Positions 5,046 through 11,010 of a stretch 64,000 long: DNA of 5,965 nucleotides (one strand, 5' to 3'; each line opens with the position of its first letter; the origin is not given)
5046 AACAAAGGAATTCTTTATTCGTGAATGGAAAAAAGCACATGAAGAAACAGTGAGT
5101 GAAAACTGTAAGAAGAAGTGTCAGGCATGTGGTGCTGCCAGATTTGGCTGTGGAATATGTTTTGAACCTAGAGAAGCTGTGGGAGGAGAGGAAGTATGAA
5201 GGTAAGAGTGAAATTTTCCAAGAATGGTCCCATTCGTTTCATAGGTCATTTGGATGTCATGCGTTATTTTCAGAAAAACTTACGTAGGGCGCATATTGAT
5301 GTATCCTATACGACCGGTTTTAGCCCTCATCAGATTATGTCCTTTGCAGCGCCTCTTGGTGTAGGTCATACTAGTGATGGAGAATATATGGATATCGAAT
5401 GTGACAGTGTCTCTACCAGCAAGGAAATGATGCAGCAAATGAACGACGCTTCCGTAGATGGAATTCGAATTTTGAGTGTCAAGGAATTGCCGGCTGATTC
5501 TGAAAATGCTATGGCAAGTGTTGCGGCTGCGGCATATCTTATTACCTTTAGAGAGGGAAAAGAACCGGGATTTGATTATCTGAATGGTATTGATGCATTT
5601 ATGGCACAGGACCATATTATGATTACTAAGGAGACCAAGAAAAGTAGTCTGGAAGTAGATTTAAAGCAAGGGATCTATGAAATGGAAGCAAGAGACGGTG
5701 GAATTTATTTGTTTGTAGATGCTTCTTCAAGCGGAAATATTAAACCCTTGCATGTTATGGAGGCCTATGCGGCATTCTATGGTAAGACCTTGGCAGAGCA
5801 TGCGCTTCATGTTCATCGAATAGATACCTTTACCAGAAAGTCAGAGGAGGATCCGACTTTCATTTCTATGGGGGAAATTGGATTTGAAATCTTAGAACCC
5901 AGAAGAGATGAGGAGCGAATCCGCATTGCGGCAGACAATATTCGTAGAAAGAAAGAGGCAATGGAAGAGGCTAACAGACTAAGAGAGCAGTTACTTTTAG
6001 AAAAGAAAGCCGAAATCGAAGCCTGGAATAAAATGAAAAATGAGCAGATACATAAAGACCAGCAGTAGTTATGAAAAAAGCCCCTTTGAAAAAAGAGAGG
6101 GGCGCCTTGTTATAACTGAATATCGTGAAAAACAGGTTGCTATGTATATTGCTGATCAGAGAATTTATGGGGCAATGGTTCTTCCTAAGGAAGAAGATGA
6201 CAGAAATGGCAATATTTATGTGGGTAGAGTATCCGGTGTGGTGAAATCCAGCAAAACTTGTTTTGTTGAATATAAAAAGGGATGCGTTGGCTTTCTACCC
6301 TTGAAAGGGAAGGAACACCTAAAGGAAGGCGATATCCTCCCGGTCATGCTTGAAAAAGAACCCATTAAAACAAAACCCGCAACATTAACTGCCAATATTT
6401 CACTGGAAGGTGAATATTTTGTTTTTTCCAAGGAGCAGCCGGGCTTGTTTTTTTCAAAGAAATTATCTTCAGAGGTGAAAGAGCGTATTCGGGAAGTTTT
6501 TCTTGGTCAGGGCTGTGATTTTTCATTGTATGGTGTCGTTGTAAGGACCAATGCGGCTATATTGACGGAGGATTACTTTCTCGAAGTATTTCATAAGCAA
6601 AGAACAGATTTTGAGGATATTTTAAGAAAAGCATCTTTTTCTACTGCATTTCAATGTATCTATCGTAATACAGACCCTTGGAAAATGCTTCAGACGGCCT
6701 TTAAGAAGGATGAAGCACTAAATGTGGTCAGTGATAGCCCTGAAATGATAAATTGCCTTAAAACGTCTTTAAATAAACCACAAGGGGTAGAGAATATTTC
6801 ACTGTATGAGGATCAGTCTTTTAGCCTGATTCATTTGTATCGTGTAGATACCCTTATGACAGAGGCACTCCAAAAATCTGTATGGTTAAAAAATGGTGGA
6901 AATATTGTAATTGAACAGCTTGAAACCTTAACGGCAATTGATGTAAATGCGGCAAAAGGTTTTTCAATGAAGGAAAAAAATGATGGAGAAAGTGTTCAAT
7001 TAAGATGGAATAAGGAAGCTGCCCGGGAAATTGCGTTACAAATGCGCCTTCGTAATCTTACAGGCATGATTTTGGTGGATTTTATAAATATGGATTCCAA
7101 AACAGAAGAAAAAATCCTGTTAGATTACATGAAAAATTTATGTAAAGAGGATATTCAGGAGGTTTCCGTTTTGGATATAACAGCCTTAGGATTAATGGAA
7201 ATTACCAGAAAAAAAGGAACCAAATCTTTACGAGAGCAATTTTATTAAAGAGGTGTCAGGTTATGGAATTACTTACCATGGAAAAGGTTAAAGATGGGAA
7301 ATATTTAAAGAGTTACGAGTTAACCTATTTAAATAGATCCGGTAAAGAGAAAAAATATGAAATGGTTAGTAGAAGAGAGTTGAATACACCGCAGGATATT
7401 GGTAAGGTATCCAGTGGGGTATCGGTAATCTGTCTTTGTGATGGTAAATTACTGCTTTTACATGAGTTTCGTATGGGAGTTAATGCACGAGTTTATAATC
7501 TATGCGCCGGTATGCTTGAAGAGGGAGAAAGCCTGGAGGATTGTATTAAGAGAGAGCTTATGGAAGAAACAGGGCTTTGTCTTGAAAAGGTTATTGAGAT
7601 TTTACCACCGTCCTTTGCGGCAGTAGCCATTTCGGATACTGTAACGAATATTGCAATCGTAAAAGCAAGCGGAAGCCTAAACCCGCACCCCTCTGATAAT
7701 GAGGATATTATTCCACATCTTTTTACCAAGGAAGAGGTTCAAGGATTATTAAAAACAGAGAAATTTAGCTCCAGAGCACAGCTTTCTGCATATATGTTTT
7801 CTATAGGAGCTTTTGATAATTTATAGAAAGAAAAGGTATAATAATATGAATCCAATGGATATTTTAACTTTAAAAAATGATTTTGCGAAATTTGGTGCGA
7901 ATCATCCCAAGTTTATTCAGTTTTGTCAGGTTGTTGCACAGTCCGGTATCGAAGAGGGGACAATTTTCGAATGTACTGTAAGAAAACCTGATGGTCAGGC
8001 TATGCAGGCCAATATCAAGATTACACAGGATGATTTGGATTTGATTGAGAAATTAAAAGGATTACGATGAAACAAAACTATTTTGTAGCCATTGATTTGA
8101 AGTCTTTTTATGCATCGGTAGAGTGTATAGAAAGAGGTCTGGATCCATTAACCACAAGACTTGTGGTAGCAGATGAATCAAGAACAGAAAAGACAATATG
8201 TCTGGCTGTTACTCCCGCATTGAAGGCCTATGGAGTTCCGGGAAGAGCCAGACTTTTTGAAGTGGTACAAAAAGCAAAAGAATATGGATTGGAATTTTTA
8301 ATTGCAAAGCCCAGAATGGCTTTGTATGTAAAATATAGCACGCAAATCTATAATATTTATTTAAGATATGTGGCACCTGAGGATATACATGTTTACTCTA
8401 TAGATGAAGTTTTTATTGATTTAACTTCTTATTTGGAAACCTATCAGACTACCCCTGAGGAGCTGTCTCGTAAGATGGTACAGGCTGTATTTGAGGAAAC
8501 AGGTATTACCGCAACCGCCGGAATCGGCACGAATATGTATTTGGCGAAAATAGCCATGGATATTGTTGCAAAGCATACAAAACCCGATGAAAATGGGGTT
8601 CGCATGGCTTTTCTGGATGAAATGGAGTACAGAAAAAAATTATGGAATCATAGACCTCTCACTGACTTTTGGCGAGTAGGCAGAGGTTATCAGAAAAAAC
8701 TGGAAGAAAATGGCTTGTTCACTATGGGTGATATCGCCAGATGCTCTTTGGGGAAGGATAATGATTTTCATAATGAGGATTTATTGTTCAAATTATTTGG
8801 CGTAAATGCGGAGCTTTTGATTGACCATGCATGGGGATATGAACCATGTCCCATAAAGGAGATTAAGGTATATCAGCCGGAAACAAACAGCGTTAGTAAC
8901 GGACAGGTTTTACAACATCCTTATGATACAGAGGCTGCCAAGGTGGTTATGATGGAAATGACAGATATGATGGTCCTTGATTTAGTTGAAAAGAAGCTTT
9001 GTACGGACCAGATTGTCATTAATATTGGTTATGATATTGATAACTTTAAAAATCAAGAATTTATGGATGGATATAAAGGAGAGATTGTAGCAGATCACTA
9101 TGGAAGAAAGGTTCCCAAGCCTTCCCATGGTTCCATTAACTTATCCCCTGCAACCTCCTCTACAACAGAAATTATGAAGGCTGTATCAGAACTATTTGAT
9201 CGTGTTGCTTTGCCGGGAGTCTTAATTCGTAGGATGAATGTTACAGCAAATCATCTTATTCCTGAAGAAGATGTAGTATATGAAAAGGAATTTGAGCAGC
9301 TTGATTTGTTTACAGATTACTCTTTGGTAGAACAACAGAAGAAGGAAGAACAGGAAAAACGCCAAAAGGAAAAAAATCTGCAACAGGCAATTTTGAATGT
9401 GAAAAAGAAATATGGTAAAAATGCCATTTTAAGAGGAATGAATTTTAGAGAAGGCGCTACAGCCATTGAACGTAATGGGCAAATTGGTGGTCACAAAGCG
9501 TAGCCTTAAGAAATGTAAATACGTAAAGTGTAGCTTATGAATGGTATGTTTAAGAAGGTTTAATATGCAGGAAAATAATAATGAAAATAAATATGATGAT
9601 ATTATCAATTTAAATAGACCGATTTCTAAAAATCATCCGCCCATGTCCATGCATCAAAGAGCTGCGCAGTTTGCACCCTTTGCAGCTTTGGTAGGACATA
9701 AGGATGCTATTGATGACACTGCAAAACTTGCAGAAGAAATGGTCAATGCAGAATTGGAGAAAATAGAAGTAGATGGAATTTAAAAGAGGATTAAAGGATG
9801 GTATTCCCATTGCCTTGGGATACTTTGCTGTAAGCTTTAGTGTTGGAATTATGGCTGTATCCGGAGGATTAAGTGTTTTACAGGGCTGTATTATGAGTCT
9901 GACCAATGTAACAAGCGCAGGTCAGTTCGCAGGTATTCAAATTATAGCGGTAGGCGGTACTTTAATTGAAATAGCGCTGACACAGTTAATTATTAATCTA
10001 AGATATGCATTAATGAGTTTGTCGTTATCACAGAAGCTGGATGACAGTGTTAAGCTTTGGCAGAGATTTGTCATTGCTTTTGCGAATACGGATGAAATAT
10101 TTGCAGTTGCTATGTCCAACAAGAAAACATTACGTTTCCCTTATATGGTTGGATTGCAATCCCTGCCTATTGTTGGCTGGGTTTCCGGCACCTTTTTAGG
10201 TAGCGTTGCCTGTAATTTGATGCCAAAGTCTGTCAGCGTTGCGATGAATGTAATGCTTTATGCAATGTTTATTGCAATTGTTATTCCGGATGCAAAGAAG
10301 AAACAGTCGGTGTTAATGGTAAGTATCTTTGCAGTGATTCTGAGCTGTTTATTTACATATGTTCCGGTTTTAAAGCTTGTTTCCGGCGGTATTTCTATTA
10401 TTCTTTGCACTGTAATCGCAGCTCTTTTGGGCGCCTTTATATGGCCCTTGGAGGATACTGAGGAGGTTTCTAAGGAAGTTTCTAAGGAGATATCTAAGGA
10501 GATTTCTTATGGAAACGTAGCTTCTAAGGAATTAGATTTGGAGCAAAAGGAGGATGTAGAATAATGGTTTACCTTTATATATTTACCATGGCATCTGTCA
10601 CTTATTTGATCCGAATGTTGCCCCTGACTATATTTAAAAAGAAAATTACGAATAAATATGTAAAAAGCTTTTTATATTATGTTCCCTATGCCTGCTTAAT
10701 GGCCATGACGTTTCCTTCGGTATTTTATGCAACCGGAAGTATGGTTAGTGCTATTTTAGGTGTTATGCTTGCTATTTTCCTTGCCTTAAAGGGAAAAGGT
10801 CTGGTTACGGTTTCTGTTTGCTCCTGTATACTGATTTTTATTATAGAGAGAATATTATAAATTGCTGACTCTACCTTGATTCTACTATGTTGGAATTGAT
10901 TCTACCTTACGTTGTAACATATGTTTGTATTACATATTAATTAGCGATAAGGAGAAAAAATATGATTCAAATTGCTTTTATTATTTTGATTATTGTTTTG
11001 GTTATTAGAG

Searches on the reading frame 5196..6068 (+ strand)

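Call 77: search_protein_families(library=pfam, proteins=[window:5196-6068:+], max_evalue=0.0001)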
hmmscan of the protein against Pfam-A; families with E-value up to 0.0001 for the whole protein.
window:5196-6068:+ (290 aa): 1 family
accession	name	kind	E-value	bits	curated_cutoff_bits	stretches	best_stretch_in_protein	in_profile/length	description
PF10105.14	DUF2344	-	7.4e-58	195.8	23.8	1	2-184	1-176/176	Uncharacterized protein conserved in bacteria (DUF2344)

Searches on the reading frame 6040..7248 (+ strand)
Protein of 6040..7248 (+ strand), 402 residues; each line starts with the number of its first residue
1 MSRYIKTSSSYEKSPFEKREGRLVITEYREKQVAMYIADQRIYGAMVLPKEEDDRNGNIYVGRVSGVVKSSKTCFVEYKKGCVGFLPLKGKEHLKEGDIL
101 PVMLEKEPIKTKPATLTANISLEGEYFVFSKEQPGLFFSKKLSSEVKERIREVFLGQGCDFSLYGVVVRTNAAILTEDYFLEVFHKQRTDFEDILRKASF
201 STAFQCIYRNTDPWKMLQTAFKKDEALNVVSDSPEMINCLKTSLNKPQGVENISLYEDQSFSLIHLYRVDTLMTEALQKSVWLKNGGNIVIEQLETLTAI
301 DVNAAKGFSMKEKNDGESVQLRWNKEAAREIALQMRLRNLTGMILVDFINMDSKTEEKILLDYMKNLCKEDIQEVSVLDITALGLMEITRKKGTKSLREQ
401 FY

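Call 77: search_protein_families(library=pfam, proteins=[window:6040-7248:+], max_evalue=0.0001)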
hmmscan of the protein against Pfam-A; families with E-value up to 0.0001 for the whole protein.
window:6040-7248:+ (402 aa): 1 family
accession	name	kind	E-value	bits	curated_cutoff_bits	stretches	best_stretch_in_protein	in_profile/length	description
PF10150.14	RNase_E_G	-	7.5e-63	212.9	25.5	1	121-392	1-269/270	Ribonuclease E/G family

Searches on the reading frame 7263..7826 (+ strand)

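Call 77: search_protein_families(library=pfam, proteins=[window:7263-7826:+], max_evalue=0.0001)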
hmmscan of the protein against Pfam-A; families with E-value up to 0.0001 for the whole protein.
window:7263-7826:+ (187 aa): 1 family
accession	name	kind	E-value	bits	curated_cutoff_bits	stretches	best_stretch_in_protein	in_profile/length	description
PF00293.34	NUDIX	-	1.7e-13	51.1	21.1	1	52-162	5-119/134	NUDIX domain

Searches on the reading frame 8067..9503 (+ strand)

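Call 77: search_protein_families(library=pfam, proteins=[window:8067-9503:+], max_evalue=0.0001)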
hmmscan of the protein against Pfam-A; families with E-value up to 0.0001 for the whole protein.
window:8067-9503:+ (478 aa): 2 families
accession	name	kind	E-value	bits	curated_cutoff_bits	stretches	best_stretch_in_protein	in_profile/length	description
PF00817.25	IMS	-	7.5e-31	107.5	23.2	1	9-165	1-148/148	impB/mucB/samB family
PF11799.13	IMS_C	-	7.4e-12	46.1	20.7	1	274-402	2-104/109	impB/mucB/samB family C-terminal domain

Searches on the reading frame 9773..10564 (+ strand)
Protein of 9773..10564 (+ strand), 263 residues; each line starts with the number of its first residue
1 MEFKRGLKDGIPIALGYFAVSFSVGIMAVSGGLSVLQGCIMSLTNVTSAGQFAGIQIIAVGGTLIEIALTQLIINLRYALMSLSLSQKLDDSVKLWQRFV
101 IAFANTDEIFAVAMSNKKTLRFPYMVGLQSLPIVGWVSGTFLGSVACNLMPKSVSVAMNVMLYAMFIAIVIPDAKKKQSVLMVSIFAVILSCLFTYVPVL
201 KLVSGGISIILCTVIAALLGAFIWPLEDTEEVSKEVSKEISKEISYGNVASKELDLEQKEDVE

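Call 7: search_protein_families(library=pfam, proteins=[window:9773-10564:+], max_evalue=0.01)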
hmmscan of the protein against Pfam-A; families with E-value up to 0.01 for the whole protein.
window:9773-10564:+ (263 aa): 1 family
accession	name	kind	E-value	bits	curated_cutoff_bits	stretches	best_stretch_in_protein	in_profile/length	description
PF03591.19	AzlC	-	2.5e-40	138.5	32.1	1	12-149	1-136/137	AzlC protein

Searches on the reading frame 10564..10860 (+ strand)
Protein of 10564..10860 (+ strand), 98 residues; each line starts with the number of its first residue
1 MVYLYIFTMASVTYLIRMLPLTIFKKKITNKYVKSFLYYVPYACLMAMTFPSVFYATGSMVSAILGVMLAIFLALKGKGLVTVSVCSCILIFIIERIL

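Call 7: search_protein_families(library=pfam, proteins=[window:10564-10860:+], max_evalue=0.01)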
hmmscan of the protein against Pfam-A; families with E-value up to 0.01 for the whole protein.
window:10564-10860:+ (98 aa): 1 family
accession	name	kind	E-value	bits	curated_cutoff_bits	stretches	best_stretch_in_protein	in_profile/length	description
PF05437.17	AzlD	-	8.3e-16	58.4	23.7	1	3-93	2-97/99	Branched-chain amino acid transport protein (AzlD)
